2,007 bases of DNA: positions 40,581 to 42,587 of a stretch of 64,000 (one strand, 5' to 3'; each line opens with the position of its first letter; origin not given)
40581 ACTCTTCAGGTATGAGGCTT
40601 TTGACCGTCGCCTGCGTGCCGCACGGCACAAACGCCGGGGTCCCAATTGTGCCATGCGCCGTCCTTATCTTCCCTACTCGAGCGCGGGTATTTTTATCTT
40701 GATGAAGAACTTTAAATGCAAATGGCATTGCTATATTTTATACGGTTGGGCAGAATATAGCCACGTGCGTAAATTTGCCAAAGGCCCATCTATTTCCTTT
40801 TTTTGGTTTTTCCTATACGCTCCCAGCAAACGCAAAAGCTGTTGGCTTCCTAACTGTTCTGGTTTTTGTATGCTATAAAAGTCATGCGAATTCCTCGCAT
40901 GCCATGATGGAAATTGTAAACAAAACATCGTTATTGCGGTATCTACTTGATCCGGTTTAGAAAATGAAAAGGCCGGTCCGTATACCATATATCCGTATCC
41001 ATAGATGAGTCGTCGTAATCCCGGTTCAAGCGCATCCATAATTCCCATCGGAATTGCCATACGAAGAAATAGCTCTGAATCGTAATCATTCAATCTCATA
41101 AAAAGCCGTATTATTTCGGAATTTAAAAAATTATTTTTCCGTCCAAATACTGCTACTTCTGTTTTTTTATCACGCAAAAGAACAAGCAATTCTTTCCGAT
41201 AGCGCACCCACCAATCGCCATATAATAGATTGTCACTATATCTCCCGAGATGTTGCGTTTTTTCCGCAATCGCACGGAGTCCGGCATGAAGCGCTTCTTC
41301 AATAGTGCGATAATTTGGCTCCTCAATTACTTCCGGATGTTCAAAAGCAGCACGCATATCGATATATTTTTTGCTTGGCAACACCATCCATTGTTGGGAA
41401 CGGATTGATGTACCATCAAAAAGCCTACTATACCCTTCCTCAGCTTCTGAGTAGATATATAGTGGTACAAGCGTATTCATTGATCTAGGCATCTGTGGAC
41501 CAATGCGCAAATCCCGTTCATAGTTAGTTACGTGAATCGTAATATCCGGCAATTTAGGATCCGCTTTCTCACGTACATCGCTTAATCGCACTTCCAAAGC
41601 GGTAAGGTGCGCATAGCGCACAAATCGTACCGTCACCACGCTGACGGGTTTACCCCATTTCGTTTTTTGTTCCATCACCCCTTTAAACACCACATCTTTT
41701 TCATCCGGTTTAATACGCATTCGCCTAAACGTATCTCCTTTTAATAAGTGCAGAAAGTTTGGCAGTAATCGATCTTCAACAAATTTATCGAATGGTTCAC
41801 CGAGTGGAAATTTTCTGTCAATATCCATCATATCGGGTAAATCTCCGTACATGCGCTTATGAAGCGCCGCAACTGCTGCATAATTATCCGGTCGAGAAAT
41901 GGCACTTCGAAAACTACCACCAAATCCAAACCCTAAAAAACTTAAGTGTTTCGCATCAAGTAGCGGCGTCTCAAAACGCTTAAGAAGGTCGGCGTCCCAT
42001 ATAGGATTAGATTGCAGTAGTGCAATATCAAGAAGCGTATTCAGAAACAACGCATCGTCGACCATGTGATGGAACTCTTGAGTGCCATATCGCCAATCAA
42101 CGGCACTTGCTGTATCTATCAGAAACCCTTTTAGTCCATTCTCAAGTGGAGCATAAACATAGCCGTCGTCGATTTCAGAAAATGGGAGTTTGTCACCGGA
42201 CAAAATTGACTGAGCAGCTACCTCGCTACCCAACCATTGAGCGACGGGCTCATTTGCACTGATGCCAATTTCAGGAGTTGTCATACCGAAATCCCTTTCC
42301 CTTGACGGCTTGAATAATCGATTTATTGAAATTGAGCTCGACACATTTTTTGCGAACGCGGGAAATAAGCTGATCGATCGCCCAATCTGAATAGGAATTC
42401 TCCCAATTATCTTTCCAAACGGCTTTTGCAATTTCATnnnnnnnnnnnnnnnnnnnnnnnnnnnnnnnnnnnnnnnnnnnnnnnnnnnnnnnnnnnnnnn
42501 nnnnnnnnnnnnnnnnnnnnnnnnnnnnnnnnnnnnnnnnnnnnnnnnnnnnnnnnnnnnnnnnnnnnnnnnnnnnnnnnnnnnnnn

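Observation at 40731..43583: Uncharacterised 517-aa protein with an OmpR-type winged-helix regulator that lacks a receiver domain, plus a palindromic operator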

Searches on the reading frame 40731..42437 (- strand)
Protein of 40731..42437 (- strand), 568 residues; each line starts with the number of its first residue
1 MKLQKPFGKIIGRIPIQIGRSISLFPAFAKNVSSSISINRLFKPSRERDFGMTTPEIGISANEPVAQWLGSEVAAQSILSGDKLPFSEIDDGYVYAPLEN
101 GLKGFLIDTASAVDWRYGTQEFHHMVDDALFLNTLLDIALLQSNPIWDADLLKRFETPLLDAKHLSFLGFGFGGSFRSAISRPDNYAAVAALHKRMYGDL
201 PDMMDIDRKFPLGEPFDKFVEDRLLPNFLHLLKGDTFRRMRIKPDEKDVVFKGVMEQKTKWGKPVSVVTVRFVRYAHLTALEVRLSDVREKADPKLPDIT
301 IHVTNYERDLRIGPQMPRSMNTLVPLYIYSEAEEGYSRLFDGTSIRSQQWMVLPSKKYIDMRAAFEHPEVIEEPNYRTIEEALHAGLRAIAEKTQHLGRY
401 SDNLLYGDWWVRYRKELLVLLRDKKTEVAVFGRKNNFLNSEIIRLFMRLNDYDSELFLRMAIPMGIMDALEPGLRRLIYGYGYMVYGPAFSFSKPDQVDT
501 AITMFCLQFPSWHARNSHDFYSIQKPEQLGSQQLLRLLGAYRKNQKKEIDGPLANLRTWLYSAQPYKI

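Call 3: search_protein_families(library=pfam, proteins=[window:40731-42437:-], max_evalue=0.01)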
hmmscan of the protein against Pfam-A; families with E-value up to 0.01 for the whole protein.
window:40731-42437:- (568 aa): 0 families

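Call 5: search_protein_families(library=ncbifam, proteins=[window:40731-42437:-], max_evalue=0.01)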
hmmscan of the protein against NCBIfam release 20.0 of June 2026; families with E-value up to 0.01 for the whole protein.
window:40731-42437:- (568 aa): 0 families

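Call 6: search_protein_families(library=padloc, proteins=[window:40731-42437:-], max_evalue=0.01)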
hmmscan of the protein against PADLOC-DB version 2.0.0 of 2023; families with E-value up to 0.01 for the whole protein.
window:40731-42437:- (568 aa): 0 families

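Call 7: search_protein_families(library=phrogs, proteins=[window:40731-42437:-], max_evalue=0.01)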
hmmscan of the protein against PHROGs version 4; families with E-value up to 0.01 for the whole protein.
window:40731-42437:- (568 aa): 0 families

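Call 8: find_homologous_proteins(query=window:40731-42284:-)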
Query window:40731-42284:- (517 aa): 8 proteins with E <= 0.001 among 8000 candidates.
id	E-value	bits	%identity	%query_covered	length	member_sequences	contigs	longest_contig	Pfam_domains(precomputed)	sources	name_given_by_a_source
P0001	1.4e-262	890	75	100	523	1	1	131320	-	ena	-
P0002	1.9e-171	589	53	100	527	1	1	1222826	-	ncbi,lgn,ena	-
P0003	1.2e-168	580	54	94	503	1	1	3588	-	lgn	-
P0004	3.7e-168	579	53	97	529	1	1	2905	-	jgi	-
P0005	2.1e-167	576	53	98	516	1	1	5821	-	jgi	jgi:hypothetical protein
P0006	9.9e-135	468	45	99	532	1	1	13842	-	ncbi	-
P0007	3.5e-132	460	47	94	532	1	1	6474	-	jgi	jgi:hypothetical protein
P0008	2.5e-121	424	45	99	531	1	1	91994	-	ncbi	-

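Call 21: predict_structure(alignment_id=A1)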
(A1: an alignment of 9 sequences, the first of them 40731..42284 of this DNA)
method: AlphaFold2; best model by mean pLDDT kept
length: 517 residues; sequences in the alignment: 9
mean_pLDDT: 75.0   pTM: 0.70
mean pLDDT of the five models: 75.0, 70.9, 68.2, 68.1, 65.3
residues with pLDDT >= 90: 126; 70-90: 239; 50-70: 83; < 50: 69
segments of 3 or more residues with pLDDT < 50: 1-34, 461-465, 495-517
pLDDT, mean of each block of 10 residues (from residue 1): 27 27 31 54 81 82 81 92 93 92 87 88 76 61 64 85 92 95 90 90 86 92 81 90 86 77 80 86 67 75 85 81 89 90 63 78 93 89 77 76 81 87 81 85 82 69 48 54 56 47 37 35
secondary structure, 60 per line:
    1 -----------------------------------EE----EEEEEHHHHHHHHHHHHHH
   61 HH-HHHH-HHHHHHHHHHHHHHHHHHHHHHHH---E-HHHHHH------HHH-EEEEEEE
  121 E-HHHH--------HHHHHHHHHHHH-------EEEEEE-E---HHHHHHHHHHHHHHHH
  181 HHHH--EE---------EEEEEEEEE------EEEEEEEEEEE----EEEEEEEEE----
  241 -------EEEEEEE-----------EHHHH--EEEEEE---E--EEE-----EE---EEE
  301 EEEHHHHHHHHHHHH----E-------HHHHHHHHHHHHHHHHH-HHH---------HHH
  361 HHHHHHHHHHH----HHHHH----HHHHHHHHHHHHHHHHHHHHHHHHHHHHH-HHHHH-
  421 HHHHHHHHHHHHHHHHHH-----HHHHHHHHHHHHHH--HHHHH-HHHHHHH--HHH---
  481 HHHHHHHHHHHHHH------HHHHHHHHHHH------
elements in order: E42-46 H47-62 H64-67 H69-92 H98-103 E114-121 H123-126 H135-146 E154-159 H165-184 E198-206 E213-223 E228-236 E248-254 H267-270 E273-278 E285-287 E298-303 H304-315 H328-344 H358-371 H376-380 H385-413 H415-419 H421-438 H444-457 H460-464 H466-472 H481-494 H501-511
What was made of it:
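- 40731..42284 (-): 517-aa orphan protein with a predicted Pol-beta-fold nucleotidyltransferase structure (class II CCA-adding enzyme / poly(A) polymerase-like). Its ATG lies 14 nt before the regulator's stop. The regulator's KGKGF codons form a Shine-Dalgarno-like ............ upstream of the ATG. AF2 pLDDT 75, pTM 0.70 (call 21).
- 41907..41921 (-): G122-G123-S124-F125-R126: the G[GS]xxR nucleotidyltransferase motif, at the end of predicted strand 114-121. Secondary structure from call 21.
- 41817..41825 (-): D154-I155-D156: candidate metal-binding DxD on predicted strand 154-159. Strand assignment from call 21.
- Closest known: Class II tRNA nucleotidyltransferases: CCA-adding enzymes and bacterial poly. 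Same: A beta-sheet head followed by an all-helical body (call 21).
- Predicted beta1-G[GS]xxR-helix-beta2(DxD) topology (call 21). Only 9 sequences went into the model, and pLDDT is 75 with disordered termini (call 21). The core region has pLDDT 80-95 (call 21).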

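Call 25: search_protein_representatives(alignment_id=A1)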
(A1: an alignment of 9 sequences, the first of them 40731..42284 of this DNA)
Query: 9 sequences, 524 profile positions. Proteins with E-value up to 0.001 (for the whole library): 9; up to 1e-10: 7; up to 1e-30: 7. The best 9 are listed.
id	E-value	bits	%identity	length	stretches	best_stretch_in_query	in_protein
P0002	1.2e-252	855.7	-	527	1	1-523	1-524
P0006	2.0e-233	792.3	-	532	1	1-522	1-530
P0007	1.2e-227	773.3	-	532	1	1-523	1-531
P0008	5.4e-227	771.1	-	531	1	1-521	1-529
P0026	9.0e-96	338.1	-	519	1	36-494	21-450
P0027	4.7e-69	250.0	-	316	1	1-313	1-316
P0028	3.8e-63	230.5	-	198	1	331-508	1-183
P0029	1.4e-10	57.1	-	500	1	220-496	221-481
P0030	2.2e-10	56.4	-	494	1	242-429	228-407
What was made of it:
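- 40731..42284 (-): Only 9 cluster representatives in 1.84e9 proteins (call 25).
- Tried and rejected: An exhaustive profile search of 1.84e9 representatives found only 9 hits (call 25).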

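Call 36: search_solved_structures(query=A1, max_evalue=10, show_alignments=2)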
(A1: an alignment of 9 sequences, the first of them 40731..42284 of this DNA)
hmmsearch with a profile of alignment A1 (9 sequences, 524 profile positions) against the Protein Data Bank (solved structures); distinct sequences matched with E-value up to 10: 1.
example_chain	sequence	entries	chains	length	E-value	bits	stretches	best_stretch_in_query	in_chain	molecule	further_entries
6q2c_A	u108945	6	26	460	0.61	12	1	22-123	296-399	Obtusifoliol 14alphademethylase | Obtusifoliol 14alphademethylase, putative | sterol 14a-demethylase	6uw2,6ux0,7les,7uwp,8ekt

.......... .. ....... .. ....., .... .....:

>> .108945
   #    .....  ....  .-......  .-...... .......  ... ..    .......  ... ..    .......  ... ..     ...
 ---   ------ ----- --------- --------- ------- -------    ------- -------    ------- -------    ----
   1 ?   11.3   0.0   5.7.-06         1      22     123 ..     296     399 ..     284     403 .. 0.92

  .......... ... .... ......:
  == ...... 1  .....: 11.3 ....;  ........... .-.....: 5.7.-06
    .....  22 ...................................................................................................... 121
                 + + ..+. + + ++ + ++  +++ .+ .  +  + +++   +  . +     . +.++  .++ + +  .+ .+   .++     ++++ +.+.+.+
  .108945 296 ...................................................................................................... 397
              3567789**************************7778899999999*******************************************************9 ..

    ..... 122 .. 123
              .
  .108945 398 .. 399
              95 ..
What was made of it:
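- Tried and rejected: A profile search of PDB sequences gave only a chance P450 hit (call 36).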

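Call 37: find_related_loci(query=A1, collection=genome_contigs, flank=6000)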
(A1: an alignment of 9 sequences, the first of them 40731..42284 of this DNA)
Query A1 (517 aa) in genome_contigs; peptide patterns used: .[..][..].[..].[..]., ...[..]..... (x = any residue, [..] = any of these).
187 stretches matched a pattern; 1 encode a relative of the query (tblastn E <= 1e-3); 1 distinct loci.
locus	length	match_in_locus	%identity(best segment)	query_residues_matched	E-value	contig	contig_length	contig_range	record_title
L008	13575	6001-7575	53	1-517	0e+0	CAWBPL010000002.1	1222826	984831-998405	MAG: Candidatus Gottesmanbacteria bacterium isolate MFD01476.bin.2.135 genome assembly, contig: contig_74641, whole geno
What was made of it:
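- The organism name comes from the L008 record title (call 37).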

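Call 41: find_encoding_contigs(protein=P0030, flank=6000, max_places=2)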
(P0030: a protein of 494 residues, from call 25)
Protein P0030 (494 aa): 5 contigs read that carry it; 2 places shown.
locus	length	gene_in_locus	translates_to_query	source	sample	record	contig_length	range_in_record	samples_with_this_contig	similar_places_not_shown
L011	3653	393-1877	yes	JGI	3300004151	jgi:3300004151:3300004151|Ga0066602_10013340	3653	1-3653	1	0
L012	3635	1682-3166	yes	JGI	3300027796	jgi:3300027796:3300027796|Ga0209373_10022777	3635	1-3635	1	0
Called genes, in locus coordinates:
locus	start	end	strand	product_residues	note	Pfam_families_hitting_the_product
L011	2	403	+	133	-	?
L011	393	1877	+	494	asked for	-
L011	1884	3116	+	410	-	PF01702:TGT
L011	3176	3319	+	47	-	-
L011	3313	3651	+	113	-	?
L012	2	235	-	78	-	?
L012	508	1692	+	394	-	PF00486:Trans_reg_C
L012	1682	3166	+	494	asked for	-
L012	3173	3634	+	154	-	?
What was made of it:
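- The distant homologue P0030 (23% identity) is also arranged regulator-NTase-TGT-47aa (call 41).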

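Call 50: fold_search(model_id=the predicted structure, library=pdb)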
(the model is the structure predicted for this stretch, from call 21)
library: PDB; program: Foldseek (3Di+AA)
matches with E <= 10: 494; with E <= 0.001: 0
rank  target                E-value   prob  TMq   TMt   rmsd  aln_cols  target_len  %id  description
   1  6a70_G                1.9e-01  0.07  0.08  0.09  25.9       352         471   12  Structure of the human PKD1/PKD2 complex (released 2018-08-15)
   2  5a60                  1.9e-01  0.06  0.08  0.09  20.3       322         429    9  Crystal structure of full-length E. coli ygiF in complex with tripolyphosphate and two magnesium ions (released 2015-08-05)
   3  6a70_F                2.0e-01  0.06  0.08  0.08  26.2       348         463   13  Structure of the human PKD1/PKD2 complex (released 2018-08-15)
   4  9a1m_Q                2.2e-01  0.05  0.09  0.07  20.2       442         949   11  Integrative model of the nuclear pore complex from Schizosaccharomyces pombe (released 2021-11-12)
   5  8hk7_A                2.2e-01  0.04  0.07  0.08  25.2       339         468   13  Structure of PKD2-F604P (Polycystin-2, TRPP2) with ML-SA1 (released 2024-03-27)
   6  3qf7_B                2.4e-01  0.06  0.08  0.10  22.6       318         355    9  The Mre11:Rad50 complex forms an ATP dependent molecular clamp in DNA double-strand break repair (released 2011-04-20)
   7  8zku_C                3.0e-01  0.05  0.08  0.09  25.5       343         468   13  Structure of Polycystin-1/Polycystin-2 complex with GOF mutations (released 2025-05-21)
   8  3wqy_B                3.0e-01  0.05  0.08  0.06  20.7       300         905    9  Crystal structure of Archaeoglobus fulgidus alanyl-tRNA synthetase in complex with wild-type tRNA(Ala) having G3.U70 (released 2014-06-18)
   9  3qf7_A                3.2e-01  0.05  0.09  0.10  20.0       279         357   11  The Mre11:Rad50 complex forms an ATP dependent molecular clamp in DNA double-strand break repair (released 2011-04-20)
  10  8zks_B                3.3e-01  0.05  0.08  0.09  25.4       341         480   13  Structure of Polycystin-1/Polycystin-2 complex with GOF mutation (released 2025-05-21)
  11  9l0m_B                3.5e-01  0.04  0.08  0.08  25.5       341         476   13  Structure of gain-of-function polycystin-1/polycystin-2 complex (released 2025-12-17)
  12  8s01_A                3.5e-01  0.04  0.09  0.09  18.6       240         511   12  A fragment-based inhibitor of SHP2 (released 2024-03-20)
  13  1zjn_A                3.7e-01  0.06  0.11  0.15  19.2       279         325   12  Human DNA Polymerase beta complexed with DNA containing an A-A mismatched primer terminus with dGTP (released 2005-08-16)
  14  3ogu_A                3.7e-01  0.06  0.11  0.15  18.6       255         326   13  DNA Polymerase beta mutant 5P20 complexed with 6bp of DNA (released 2010-11-24)
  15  4w9m_C                3.9e-01  0.06  0.09  0.12  22.0       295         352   10  AMPPNP bound Rad50 in complex with dsDNA (released 2015-01-14)
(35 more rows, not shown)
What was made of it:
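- On Class II CCA-adding enzyme / poly(A) polymerase (PF01743): Against this, Foldseek was negative (call 50) and the motif spacing is atypical.
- Foldseek against the PDB found nothing (best E 0.19, TM ~0.1; call 50).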

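Call 51: search_protein_families(library=pfam, alignment_id=A4, max_evalue=10)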
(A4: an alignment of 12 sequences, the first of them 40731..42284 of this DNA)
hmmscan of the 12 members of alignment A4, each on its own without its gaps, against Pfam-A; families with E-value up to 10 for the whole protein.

A. member 1, window:40731-42284:- (517 aa): 1 family
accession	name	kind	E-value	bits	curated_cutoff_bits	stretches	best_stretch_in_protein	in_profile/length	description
PF04815.20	Sec23_helical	-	0.038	14.2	27.8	1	216-279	4-68/103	Sec23/Sec24 helical domain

B. families by the number of members that match (of 12 scanned): 4 families
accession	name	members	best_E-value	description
PF04815.20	Sec23_helical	1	0.038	Sec23/Sec24 helical domain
PF04643.17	Motilin_assoc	1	0.23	Motilin/ghrelin-associated peptide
PF23482.1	YLR146W-A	1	0.44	YLR146W-A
PF08640.17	U3_assoc_6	1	0.49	U3 small nucleolar RNA-associated protein 6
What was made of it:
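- Pfam PolyA_pol, NTP_transf_2 and all other Pfam families give no hit in any member, even at E<=10 (call 51).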

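Call 52: find_homologous_proteins(query=A4, max_evalue=0.01)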
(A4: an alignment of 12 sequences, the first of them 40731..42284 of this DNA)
Query A4 (12 sequences) (517 aa, profile of the alignment): 8 proteins with E <= 0.01 among 8000 candidates.
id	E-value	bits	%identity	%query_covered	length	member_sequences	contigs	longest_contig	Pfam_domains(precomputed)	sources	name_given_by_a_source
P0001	2.4e-239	814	75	100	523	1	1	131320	-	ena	-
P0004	3.4e-233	793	53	97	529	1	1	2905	-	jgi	-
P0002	4.2e-231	786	53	100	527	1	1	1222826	-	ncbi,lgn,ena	-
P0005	6.7e-225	766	53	98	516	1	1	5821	-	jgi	jgi:hypothetical protein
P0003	6.7e-223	759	54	94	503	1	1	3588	-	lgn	-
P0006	1.4e-213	728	45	99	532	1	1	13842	-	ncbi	-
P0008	1.7e-208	712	45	99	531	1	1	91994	-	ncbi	-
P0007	3.1e-208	711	47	94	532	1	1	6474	-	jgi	jgi:hypothetical protein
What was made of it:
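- Tried and rejected: An iterated word-index search with distant members found nothing new (call 52).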

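Call 68: find_related_loci(query=A4, collection=metagenome_contigs, flank=5000)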
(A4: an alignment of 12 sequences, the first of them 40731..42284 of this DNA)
Query A4 (517 aa) in metagenome_contigs; peptide patterns used: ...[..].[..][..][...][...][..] (x = any residue, [..] = any of these).
108 stretches matched a pattern; 1 encode a relative of the query (tblastn E <= 1e-3); 1 distinct loci.
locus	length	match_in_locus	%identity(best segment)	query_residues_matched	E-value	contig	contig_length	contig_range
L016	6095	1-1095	77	159-517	0e+0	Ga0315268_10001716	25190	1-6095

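Call 69: find_related_loci(query=A4, collection=viral_contigs, flank=5000)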
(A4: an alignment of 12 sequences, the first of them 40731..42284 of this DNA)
Query A4 (517 aa) in viral_contigs; peptide patterns used: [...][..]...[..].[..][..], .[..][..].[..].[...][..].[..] (x = any residue, [..] = any of these).
65 stretches matched a pattern, but none encodes a relative of the query by tblastn (E <= 1e-3).

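Call 73: search_dna_similar(query=window:40731-42284:-, collection=phages, mode=protein, max_evalue=0.001, max_rows=5)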
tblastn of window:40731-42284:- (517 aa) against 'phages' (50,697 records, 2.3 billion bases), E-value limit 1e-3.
No match.

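Call 74: search_dna_similar(query=window:40731-42284:-, collection=plasmids, mode=protein, max_evalue=0.001, max_rows=5)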
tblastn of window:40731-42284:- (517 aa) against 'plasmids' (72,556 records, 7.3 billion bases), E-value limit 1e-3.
No match.
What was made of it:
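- No relatives in viral, phage or plasmid collections (calls 69, 73, 74).
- Tried and rejected: Metagenome, viral, phage and plasmid scans yielded one extra close relative and no mobile-element copies (calls 68, 69, 73, 74).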
